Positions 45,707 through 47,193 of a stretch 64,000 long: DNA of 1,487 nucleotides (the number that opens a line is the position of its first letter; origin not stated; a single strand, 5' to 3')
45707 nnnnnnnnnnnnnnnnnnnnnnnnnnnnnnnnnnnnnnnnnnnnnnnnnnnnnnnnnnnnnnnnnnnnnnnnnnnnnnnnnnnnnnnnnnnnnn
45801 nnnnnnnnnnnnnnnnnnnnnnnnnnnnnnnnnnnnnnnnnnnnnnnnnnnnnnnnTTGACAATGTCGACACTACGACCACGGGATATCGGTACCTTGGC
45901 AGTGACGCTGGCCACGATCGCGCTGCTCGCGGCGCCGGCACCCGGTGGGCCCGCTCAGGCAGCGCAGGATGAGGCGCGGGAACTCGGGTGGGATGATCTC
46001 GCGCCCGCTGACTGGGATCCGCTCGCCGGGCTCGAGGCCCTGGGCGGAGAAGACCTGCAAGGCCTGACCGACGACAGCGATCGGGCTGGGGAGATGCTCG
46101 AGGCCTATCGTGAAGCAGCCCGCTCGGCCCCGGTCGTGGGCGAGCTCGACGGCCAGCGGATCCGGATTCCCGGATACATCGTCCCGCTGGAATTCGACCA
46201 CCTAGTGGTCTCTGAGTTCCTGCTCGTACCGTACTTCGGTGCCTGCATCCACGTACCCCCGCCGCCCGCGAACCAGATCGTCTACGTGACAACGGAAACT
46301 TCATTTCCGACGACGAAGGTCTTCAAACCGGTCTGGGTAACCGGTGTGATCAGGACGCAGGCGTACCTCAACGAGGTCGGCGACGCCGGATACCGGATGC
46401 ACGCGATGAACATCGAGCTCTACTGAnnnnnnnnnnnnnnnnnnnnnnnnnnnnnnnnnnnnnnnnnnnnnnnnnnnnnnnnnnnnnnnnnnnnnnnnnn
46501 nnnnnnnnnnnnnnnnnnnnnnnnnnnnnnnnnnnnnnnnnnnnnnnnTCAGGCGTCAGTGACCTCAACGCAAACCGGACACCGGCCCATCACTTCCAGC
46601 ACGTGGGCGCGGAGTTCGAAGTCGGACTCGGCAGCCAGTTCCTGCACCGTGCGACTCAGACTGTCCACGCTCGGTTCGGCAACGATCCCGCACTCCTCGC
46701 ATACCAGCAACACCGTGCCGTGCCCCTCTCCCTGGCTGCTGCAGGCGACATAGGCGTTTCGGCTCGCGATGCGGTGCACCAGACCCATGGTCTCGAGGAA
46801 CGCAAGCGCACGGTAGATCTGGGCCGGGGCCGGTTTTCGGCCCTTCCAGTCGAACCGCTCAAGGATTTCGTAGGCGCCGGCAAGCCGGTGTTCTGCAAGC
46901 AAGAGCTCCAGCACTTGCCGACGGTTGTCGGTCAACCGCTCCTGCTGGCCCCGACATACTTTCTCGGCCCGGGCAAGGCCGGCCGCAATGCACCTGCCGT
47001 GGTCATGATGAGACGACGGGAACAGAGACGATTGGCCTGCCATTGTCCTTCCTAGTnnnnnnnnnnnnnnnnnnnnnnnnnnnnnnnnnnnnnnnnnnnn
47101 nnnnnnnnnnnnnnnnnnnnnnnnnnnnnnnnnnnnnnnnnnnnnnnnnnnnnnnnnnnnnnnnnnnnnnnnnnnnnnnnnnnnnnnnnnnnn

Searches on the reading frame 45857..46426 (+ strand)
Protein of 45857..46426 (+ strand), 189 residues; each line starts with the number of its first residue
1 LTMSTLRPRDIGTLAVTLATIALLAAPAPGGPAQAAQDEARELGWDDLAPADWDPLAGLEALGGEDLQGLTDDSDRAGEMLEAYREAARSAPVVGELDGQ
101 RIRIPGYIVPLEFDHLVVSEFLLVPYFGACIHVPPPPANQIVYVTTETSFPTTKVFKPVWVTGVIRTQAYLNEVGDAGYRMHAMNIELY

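Call 38: search_protein_families(library=pfam, proteins=[window:45857-46426:+], max_evalue=0.001)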
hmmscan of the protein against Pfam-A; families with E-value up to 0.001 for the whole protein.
window:45857-46426:+ (189 aa): 1 family
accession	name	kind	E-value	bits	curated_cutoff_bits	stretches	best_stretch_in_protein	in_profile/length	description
PF11736.14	DUF3299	-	2.9e-45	154.2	22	1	45-187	1-138/139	Protein of unknown function (DUF3299)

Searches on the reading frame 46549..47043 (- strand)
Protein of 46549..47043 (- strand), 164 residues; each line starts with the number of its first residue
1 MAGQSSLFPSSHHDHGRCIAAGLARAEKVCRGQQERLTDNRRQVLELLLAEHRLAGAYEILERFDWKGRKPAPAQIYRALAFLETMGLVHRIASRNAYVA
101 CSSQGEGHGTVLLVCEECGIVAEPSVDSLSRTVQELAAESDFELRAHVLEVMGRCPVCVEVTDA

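Call 38: search_protein_families(library=pfam, proteins=[window:46549-47043:-], max_evalue=0.001)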
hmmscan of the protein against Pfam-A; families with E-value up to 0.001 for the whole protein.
window:46549-47043:- (164 aa): 1 family
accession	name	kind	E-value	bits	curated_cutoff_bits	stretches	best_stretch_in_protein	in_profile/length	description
PF01475.25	FUR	-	2.3e-12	47.6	23.1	1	35-151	4-120/121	Ferric uptake regulator family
